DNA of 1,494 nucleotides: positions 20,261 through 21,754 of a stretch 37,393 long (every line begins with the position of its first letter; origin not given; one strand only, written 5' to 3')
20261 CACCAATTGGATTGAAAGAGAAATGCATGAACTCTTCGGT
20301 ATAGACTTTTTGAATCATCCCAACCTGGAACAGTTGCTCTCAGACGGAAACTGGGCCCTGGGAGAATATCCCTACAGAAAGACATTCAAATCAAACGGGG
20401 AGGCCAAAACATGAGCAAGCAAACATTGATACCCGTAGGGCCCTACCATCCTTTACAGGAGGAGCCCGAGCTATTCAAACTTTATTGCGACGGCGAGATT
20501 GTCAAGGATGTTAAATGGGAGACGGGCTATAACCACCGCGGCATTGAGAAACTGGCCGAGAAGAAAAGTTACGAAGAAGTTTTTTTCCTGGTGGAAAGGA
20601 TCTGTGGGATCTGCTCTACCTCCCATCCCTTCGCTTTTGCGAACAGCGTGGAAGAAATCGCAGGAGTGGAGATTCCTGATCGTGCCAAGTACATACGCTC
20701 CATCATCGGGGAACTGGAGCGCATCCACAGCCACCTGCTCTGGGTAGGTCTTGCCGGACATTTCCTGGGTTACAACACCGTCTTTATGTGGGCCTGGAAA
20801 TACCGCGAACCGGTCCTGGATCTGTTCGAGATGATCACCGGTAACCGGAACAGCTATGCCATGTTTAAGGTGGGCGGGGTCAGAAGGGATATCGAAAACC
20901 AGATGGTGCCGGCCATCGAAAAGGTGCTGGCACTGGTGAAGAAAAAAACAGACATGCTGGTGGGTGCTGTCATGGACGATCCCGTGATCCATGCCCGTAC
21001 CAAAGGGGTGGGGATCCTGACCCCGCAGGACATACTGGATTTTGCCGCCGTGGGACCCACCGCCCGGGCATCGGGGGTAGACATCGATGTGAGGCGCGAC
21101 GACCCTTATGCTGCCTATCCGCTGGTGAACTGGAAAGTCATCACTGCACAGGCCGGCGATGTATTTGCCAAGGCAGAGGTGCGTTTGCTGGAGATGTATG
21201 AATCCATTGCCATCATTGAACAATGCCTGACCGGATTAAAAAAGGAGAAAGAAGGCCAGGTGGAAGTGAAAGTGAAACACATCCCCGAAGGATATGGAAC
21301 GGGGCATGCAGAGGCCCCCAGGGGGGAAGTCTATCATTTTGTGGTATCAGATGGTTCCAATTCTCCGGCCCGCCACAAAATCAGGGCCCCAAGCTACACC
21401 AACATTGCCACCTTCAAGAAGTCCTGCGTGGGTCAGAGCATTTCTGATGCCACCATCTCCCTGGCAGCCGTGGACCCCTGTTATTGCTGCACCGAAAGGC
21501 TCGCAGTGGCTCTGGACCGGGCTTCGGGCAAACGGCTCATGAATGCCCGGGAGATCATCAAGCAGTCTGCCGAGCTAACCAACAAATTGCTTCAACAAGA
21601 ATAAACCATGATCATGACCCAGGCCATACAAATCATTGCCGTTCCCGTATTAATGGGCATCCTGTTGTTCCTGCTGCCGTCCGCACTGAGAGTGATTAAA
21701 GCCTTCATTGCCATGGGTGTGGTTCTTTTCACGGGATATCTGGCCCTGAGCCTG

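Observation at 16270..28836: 19-gene, three-module operon: HydBG/AsrAB-like oxidoreductase + group-4 [NiFe]-hydrogenase + full Mrp antiporter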

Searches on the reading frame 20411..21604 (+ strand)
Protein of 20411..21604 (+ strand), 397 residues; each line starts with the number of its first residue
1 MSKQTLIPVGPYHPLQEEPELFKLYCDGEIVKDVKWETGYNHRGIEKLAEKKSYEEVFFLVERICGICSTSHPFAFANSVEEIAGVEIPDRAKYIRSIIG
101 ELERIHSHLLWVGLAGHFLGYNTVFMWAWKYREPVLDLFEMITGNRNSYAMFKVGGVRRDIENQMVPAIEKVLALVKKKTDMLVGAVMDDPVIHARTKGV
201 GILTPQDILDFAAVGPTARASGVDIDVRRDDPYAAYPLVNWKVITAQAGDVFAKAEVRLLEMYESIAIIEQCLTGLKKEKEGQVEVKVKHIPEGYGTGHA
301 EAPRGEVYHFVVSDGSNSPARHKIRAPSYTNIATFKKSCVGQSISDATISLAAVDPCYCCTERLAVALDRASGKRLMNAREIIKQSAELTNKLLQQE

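Call 4: search_protein_families(library=pfam, proteins=[window:20411-21604:+], max_evalue=0.01)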
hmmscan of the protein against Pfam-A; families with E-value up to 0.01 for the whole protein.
window:20411-21604:+ (397 aa): 2 families
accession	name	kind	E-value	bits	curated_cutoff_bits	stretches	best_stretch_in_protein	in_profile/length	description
PF00346.24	Complex1_49kDa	-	2.7e-68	230.4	24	2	119-286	2-166/271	Respiratory-chain NADH dehydrogenase, 49 Kd subunit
PF00374.24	NiFeSe_Hases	-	2.8e-17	63.3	25.8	1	43-111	1-69/508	Nickel-dependent hydrogenase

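Call 9: search_protein_families(library=ncbifam, proteins=[window:20411-21604:+], max_evalue=0.001)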
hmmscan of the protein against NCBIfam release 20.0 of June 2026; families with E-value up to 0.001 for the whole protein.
window:20411-21604:+ (397 aa): 15 families
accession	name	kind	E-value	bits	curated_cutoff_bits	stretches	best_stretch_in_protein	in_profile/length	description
NF004739.1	PRK06075.1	equivalog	1.3e-98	330.3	360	2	7-287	3-280/384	NADH-quinone oxidoreductase subunit D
NF040602.1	F420_dehyd_FpoD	exception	5.2e-87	292.3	600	1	4-361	7-370/372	F420H2 dehydrogenase subunit FpoD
TIGR01962.1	NuoD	equivalog_domain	7e-87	291.8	459.35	2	4-289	2-284/386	NADH dehydrogenase (quinone) subunit D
NF008974.0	PRK12322.1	equivalog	3.1e-79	266.6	522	1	4-356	6-359/366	NADH-quinone oxidoreductase subunit D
NF009808.0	PRK13292.1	equivalog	4e-69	233.3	1156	2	4-276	407-679/791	NADH-quinone oxidoreductase subunit B/C/D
NF008728.0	PRK11742.1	equivalog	4.8e-60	203.6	840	2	7-276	217-486/598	NADH-quinone oxidoreductase subunit C/D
NF005649.0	PRK07415.1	equivalog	1.7e-57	195.2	583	2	4-286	10-293/394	NAD(P)H-quinone oxidoreductase subunit H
TIGR03295.1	frhA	equivalog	1.3e-18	67.2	392.5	1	29-166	27-171/412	coenzyme F420 hydrogenase subunit alpha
NF033181.1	NiFeSe_hydrog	equivalog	1.6e-16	60.3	600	1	27-110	23-105/507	nickel-dependent hydrogenase large subunit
NF007778.0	PRK10467.1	equivalog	1.7e-14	53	969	1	34-110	30-106/567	hydrogenase 2 large subunit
NF045518.1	H2_NiFeSe_large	exception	5.9e-14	51.7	780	1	30-111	26-106/485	NiFeSe hydrogenase large subunit HysA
NF041785.2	VhuA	equivalog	4.7e-13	48.5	800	1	32-111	29-107/418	F420-non-reducing hydrogenase Vhu subunit A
NF040828.1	sulfhyd_ShyA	equivalog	1.7e-10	40.3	700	1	30-135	25-132/415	NAD(P)-dependent hydrogenase/sulfhydrogenase 2 subunit alpha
NF007550.0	PRK10170.1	equivalog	1.6e-09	36.7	1101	1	38-111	49-122/597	Ni/Fe-hydrogenase large subunit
NF040832.1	sulfhyd_HydA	equivalog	6.7e-08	32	880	1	28-156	25-153/426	NADPH-dependent hydrogenase/sulfhydrogenase 1 subunit alpha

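Call 12: find_homologous_proteins(query=window:20411-21604:+, max_evalue=1e-30)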
Query window:20411-21604:+ (397 aa): 8000 proteins with E <= 1e-30 among 8000 candidates; the best 120 are listed.
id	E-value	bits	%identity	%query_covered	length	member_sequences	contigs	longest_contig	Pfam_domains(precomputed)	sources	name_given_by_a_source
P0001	1.8e-260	881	97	100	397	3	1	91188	PF00374.25,PF00346.25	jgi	-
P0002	8.2e-256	866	94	100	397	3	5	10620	PF00374.25,PF00346.25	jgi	jgi:membrane-bound hydrogenase subunit alpha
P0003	1.1e-254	862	94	100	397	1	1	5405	PF00374.25,PF00346.25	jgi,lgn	jgi:NADH-quinone oxidoreductase subunit D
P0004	2.9e-254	861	93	100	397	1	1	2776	PF00374.25,PF00346.25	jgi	jgi:NADH-quinone oxidoreductase subunit D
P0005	7.0e-253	856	93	100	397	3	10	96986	PF00374.25,PF00346.25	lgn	-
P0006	8.2e-253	856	92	100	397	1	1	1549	PF00374.25,PF00346.25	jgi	jgi:NADH-quinone oxidoreductase subunit D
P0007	1.8e-252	855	93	100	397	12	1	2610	PF00374.25,PF00346.25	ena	-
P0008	3.1e-252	854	92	100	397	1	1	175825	PF00374.25,PF00346.25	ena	-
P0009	2.0e-251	852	92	100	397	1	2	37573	PF00374.25,PF00346.25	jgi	-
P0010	2.9e-251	851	92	100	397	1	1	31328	PF00374.25,PF00346.25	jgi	-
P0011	5.3e-251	850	91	100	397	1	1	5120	PF00374.25,PF00346.25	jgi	jgi:NADH-quinone oxidoreductase subunit D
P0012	1.9e-250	848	92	100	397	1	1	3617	PF00374.25,PF00346.25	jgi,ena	-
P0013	5.8e-250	847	92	100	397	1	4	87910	PF00374.25,PF00346.25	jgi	-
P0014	1.1e-249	846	91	100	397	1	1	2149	PF00374.25,PF00346.25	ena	-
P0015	2.5e-249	845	92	100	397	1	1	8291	PF00374.25,PF00346.25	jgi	jgi:NADH-quinone oxidoreductase subunit D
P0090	9.0e-229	777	84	99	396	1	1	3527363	PF00374.25,PF00346.25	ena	-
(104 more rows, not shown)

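Call 25: search_solved_structures(query=window:20411-21604:+, max_evalue=1e-10)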
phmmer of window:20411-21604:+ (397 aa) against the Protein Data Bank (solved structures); distinct sequences matched with E-value up to 1e-10: 64 (the best 60 are shown).
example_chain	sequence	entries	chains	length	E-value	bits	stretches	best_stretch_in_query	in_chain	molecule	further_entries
6cfw_L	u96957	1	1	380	8.4e-84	284.9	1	6-363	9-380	Membrane-bound hydrogenase subunit alpha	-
7z0s_E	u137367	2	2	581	2.7e-82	279.9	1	3-392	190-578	Formate hydrogenlyase subunit 5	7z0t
2fug_4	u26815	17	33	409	2.3e-63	217.6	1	7-277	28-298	NADH-quinone oxidoreductase chain 4 | NADH-QUINONE OXIDOREDUCTASE SUBUNIT 4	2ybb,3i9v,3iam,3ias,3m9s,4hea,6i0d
7q5y_B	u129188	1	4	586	1.2e-56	195.5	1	6-279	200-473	NADH-quinone oxidoreductase subunit C/D 2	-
6u8y_L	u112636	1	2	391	2.8e-50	174.5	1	9-357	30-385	NADH dehydrogenase subunit D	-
8e9g_D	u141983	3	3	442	5.4e-50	173.6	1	5-278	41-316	NADH-quinone oxidoreductase subunit D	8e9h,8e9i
6h8k_C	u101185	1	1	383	5.6e-48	166.9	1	7-279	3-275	NUCM protein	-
6hum_H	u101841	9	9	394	6.9e-48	166.6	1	5-279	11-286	NAD(P)H-quinone oxidoreductase subunit H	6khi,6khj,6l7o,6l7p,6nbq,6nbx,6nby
6gcs_C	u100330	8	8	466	8.2e-48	166.4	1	7-278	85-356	49-KDA PROTEIN (NUCM) | Subunit NUCM of NADH:Ubiquinone Oxidoreductase (Complex I) | NUCM protein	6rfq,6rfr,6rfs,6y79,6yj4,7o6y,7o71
7arc_D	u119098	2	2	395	1e-47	166.1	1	7-276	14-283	ND7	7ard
7wfg_H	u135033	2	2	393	1.9e-47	165.2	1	6-277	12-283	NAD(P)H-quinone oxidoreductase subunit H, chloroplastic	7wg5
9iho_D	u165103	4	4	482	3.6e-47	164.2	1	8-277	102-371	NUCM (49 kDa) subunit of mitochondrial NADH:ubiquinone oxidoreductase (Complex I)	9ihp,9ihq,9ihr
4wz7_C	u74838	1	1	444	4.2e-47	164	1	7-278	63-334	NUCM protein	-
7b0n_D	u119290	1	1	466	5.6e-47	163.6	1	7-278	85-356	NUCM protein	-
8ba0_D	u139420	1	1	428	1.1e-46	162.7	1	7-276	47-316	Complex I-49kD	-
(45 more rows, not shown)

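Call 41: find_encoding_contigs(protein=P0090, flank=10000, max_places=2)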
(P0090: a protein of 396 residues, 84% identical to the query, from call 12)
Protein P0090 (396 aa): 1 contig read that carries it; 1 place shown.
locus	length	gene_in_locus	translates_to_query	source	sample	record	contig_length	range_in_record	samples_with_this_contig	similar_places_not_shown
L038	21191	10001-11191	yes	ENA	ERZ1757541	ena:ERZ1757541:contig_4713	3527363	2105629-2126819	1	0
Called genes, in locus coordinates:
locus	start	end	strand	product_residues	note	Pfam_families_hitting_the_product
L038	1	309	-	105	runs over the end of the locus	PF01155:HypA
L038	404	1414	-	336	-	PF00586:AIRS, PF02769:AIRS_C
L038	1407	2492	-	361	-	PF01924:HypD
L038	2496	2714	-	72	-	PF01455:HupF_HypC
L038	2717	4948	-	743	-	PF00708:Acylphosphatase, PF07503:zf-HYPF, PF01300:Sua5_yciO_yrdC, PF17788:HypF_C, PF22521:HypF_C_2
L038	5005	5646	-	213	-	PF06971:Put_DNA-bind_N, PF02629:CoA_binding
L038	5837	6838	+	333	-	PF12838:Fer4_7 (faint), PF13187:Fer4_9 (faint), PF14697:Fer4_21 (faint), PF00037:Fer4 (faint), PF12797:Fer4_2 (faint), PF13237:Fer4_10 (faint), PF17179:Fer4_22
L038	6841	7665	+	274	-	PF00970:FAD_binding_6 (weak), PF00175:NAD_binding_1, PF10418:DHODB_Fe-S_bind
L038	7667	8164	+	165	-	PF12838:Fer4_7 (faint), PF13237:Fer4_10 (faint), PF13247:Fer4_11, PF00037:Fer4 (faint), PF12800:Fer4_4 (faint), PF13187:Fer4_9 (weak), PF13484:Fer4_16 (faint), PF25160:LdpA_Fe-S-bd (weak)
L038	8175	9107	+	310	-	PF00146:NADHdh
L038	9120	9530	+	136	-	PF01058:Oxidored_q6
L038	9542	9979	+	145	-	PF00329:Complex1_30kDa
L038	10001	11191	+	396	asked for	PF00374:NiFeSe_Hases, PF00346:Complex1_49kDa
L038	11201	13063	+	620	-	PF00361:Proton_antipo_M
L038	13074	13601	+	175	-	PF13244:MbhD, PF20501:MbhE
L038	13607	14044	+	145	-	PF04039:MnhB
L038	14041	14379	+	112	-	PF00420:Oxidored_q2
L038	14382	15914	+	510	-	PF00662:Proton_antipo_N (weak), PF10125:NADHdeh_related, PF00361:Proton_antipo_M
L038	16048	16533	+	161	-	PF01899:MNHE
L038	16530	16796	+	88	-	PF04066:MrpF_PhaF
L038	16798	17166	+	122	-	PF03334:PhaG_MnhG_YufB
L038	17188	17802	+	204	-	PF12837:Fer4_6 (weak), PF12838:Fer4_7, PF13187:Fer4_9, PF13237:Fer4_10 (weak), PF00037:Fer4 (weak)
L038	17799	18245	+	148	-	PF01750:HycI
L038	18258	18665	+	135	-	PF25164:CoiA_N (faint)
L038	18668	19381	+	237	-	PF13386:DsbD_2 (faint)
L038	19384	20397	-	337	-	PF00762:Ferrochelatase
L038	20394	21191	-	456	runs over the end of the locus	PF00890:FAD_binding_2 (weak), PF01266:DAO, PF01593:Amino_oxidase, PF03486:HI0933_like (faint), PF13450:NAD_binding_8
